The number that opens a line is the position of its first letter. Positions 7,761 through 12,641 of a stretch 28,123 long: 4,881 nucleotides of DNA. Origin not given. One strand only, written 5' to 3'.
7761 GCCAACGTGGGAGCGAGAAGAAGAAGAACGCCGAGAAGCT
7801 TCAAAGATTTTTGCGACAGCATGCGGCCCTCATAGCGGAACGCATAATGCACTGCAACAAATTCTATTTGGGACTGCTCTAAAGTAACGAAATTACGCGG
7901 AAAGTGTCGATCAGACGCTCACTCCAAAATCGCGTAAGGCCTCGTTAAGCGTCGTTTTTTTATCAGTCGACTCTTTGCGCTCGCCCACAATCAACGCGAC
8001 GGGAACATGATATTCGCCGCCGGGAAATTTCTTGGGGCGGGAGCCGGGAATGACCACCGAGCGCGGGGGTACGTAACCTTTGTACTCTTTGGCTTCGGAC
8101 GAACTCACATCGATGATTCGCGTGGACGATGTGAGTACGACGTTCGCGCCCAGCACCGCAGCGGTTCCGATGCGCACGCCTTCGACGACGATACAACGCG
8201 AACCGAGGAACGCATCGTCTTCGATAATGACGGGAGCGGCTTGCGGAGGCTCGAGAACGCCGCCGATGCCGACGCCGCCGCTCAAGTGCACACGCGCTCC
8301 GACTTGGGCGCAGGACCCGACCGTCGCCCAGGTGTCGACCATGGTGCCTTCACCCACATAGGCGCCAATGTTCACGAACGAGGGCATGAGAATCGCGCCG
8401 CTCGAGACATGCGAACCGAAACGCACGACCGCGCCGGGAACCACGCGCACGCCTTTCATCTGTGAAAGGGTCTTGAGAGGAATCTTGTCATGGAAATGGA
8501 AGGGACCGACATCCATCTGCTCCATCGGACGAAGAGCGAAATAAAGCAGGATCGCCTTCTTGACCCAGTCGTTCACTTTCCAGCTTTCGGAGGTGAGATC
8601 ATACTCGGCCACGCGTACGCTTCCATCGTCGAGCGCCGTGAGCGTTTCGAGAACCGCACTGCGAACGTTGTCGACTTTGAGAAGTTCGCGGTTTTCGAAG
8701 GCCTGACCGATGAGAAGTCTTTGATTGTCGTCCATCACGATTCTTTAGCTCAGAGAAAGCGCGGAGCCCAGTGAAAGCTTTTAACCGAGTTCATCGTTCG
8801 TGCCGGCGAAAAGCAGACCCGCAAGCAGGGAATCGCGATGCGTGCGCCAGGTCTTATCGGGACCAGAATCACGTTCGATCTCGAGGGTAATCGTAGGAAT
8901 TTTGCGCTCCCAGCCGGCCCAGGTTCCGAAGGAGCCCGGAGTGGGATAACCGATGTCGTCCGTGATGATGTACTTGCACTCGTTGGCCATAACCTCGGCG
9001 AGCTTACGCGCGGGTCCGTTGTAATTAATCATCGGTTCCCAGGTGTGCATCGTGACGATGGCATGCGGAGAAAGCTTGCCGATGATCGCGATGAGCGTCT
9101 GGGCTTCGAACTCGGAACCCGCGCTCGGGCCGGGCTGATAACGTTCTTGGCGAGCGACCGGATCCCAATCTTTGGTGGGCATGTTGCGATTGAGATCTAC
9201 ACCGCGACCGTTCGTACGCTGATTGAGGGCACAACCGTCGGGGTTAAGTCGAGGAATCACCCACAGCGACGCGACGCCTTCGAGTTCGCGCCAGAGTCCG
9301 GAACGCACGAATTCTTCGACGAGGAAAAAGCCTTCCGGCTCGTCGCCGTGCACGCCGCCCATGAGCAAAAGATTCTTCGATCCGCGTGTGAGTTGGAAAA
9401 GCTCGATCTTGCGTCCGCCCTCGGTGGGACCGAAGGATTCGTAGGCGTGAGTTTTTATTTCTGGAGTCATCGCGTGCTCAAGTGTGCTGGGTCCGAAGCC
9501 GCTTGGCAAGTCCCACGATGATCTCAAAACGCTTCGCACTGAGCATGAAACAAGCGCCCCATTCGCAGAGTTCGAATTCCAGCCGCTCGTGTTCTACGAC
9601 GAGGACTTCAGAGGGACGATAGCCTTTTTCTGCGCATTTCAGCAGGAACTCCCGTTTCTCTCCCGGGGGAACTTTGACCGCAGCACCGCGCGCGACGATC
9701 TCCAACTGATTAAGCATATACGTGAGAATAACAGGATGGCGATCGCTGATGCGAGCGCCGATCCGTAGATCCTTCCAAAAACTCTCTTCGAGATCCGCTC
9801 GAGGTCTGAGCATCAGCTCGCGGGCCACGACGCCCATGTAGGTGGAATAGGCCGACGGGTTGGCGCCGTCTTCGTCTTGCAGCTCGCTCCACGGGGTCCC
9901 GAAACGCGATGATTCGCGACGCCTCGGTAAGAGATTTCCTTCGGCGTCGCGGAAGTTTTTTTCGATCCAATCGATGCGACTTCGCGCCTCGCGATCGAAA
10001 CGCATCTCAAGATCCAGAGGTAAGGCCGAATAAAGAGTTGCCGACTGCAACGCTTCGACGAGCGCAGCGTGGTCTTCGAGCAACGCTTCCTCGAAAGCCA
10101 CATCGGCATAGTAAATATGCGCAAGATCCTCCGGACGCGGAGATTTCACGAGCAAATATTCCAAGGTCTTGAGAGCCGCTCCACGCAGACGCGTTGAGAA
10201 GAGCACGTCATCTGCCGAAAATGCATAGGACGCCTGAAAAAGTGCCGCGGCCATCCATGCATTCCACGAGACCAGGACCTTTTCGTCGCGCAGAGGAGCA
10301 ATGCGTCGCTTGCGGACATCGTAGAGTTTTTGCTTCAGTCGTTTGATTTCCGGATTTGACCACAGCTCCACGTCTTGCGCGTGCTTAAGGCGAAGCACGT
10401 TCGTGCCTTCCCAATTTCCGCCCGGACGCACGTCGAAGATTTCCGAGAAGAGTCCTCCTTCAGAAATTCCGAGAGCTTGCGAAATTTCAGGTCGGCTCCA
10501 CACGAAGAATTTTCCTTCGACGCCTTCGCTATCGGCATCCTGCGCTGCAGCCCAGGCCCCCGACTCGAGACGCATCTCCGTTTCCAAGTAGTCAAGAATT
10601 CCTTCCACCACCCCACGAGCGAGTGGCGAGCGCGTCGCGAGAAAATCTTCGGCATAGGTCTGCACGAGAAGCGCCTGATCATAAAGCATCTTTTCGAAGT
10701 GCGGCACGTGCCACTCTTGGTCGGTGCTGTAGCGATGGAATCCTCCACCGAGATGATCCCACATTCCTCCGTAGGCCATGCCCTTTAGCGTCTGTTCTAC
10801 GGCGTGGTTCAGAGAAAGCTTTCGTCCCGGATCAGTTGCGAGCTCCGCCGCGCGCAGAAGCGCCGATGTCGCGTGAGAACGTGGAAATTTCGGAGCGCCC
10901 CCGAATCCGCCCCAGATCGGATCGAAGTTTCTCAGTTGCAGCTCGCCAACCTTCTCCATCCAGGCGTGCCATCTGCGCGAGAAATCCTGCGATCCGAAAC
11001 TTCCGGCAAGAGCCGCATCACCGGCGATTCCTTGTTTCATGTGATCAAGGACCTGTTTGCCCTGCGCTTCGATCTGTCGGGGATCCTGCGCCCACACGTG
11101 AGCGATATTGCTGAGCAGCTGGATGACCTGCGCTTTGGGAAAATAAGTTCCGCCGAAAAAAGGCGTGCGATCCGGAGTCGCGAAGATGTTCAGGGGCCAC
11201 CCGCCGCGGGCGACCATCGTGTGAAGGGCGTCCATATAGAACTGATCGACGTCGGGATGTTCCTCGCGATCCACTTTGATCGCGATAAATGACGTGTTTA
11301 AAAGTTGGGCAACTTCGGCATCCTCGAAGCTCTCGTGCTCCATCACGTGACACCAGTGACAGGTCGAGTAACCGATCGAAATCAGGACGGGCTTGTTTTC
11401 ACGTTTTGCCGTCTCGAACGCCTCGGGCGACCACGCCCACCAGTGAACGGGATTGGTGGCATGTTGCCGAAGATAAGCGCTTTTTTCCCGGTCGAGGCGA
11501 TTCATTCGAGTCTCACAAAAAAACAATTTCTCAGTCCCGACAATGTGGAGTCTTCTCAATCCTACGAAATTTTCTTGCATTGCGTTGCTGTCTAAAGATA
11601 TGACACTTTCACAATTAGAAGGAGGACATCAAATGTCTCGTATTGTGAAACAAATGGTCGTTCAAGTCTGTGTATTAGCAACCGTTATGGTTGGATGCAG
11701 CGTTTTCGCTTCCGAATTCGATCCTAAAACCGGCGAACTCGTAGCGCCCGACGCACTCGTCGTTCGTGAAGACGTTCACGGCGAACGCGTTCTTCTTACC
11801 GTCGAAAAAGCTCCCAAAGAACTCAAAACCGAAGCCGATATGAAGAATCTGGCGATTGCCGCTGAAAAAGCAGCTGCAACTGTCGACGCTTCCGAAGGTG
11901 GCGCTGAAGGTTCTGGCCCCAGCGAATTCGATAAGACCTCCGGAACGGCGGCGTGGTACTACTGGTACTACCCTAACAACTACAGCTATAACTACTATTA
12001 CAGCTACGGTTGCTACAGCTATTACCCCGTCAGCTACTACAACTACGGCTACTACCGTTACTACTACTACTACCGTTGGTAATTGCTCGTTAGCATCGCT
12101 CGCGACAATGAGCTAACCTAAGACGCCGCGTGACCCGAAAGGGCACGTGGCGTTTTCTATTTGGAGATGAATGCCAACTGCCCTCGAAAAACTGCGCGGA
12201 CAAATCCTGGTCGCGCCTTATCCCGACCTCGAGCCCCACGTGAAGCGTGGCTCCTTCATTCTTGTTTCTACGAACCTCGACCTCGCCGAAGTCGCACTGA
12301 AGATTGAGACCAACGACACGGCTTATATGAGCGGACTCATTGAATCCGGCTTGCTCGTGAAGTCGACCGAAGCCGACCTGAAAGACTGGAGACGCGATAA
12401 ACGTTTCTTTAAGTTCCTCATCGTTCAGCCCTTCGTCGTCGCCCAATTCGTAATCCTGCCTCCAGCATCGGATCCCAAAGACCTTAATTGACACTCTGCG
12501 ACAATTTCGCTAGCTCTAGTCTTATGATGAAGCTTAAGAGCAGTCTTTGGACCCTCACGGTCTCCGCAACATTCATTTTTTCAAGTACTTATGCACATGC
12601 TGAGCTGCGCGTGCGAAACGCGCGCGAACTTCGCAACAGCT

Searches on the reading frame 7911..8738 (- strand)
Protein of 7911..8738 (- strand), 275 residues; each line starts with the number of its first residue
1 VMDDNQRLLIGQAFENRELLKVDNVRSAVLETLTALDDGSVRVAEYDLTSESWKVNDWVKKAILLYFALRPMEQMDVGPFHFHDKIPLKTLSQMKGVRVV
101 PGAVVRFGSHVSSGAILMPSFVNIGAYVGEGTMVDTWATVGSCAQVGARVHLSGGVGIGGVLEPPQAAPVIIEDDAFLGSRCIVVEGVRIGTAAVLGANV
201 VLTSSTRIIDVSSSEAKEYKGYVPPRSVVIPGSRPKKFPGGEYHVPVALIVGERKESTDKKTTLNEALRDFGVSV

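Call 6: search_protein_families(library=pfam, proteins=[window:7911-8738:-], max_evalue=0.01)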
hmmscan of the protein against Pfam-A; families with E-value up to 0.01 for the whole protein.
window:7911-8738:- (275 aa): 3 families
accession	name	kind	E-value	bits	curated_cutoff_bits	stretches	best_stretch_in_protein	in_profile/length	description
PF14805.11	THDPS_N_2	-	1.5e-19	70.3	25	1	9-69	5-67/67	Tetrahydrodipicolinate N-succinyltransferase N-terminal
PF00132.30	Hexapep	-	5.8e-12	45.2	27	2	170-203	2-35/36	Bacterial transferase hexapeptide (six repeats)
PF14602.12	Hexapep_2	-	5.9e-11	42.3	27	1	169-203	1-33/34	Hexapeptide repeat of succinyl-transferase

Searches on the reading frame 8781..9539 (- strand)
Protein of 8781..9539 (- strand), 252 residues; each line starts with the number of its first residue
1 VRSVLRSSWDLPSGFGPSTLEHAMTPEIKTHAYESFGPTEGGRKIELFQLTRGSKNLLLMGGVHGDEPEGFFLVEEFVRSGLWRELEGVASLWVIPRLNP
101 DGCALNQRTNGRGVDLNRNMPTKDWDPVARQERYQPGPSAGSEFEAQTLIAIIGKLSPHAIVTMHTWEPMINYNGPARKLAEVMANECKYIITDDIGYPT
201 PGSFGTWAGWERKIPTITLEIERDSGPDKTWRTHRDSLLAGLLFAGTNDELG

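Call 6: search_protein_families(library=pfam, proteins=[window:8781-9539:-], max_evalue=0.01)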
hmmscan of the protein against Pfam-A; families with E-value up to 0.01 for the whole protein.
window:8781-9539:- (252 aa): 3 families
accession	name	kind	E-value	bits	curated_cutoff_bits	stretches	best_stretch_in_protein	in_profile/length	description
PF00246.29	Peptidase_M14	-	2.9e-11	44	21.6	1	33-174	18-191/286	Zinc carboxypeptidase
PF24827.1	AstE_AspA_cat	-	4.8e-07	29.9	25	1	55-124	3-68/192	Succinylglutamate desuccinylase/Aspartoacylase catalytic domain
PF10994.13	DUF2817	-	0.00081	19.4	23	1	49-134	46-131/341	Protein of unknown function (DUF2817)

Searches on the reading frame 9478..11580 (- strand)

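Call 6: search_protein_families(library=pfam, proteins=[window:9478-11580:-], max_evalue=0.01)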
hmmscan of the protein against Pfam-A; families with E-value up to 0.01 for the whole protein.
window:9478-11580:- (700 aa): 3 families
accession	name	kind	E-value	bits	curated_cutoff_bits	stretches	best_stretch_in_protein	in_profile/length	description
PF03190.21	Thioredox_DsbH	-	6.6e-69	231.5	27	1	27-181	2-162/163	Protein of unknown function, DUF255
PF13899.12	Thioredoxin_7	-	3.4e-10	40.3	27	1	47-110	2-65/83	Thioredoxin-like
PF13098.12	Thioredoxin_2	-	0.0024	18.6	27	1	58-112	1-59/104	Thioredoxin-like domain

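Call 9: search_protein_families(library=ncbifam, proteins=[window:9478-11580:-], max_evalue=1)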
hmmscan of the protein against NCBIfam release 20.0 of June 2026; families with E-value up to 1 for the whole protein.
window:9478-11580:- (700 aa): 4 families
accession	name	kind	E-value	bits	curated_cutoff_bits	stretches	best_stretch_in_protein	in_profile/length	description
NF045694.1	seleno_TsoB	exception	3.9e-08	31.8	805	1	44-106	456-518/572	rhodanese/DsbD fusion-like selenoprotein TsoB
NF041199.1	trx7_PDZ_seleno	equivalog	7.6e-05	21.8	300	1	47-123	3-80/390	Trx7/PDZ domain-containing (seleno)protein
NF043050.1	DisulfRedDsbH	equivalog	0.00019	21.5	190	1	22-105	20-103/166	disulfide reductase DsbH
NF001419.0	PRK00293.1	subfamily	0.06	11.9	330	1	41-108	456-522/574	protein-disulfide reductase DsbD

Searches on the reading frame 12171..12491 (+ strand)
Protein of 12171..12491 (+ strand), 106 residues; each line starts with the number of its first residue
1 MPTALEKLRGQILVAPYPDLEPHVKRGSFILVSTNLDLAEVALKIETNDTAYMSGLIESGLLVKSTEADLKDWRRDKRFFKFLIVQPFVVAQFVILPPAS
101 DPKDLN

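Call 6: search_protein_families(library=pfam, proteins=[window:12171-12491:+], max_evalue=0.01)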
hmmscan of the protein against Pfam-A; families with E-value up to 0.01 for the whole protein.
window:12171-12491:+ (106 aa): 1 family
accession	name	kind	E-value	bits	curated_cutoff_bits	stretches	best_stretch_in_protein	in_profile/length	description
PF10052.14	DUF2288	-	1.3e-20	73.7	25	1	6-92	4-90/91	Protein of unknown function (DUF2288)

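Call 9: search_protein_families(library=ncbifam, proteins=[window:12171-12491:+], max_evalue=1)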
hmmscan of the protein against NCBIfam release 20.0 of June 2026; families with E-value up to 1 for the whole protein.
window:12171-12491:+ (106 aa): 0 families
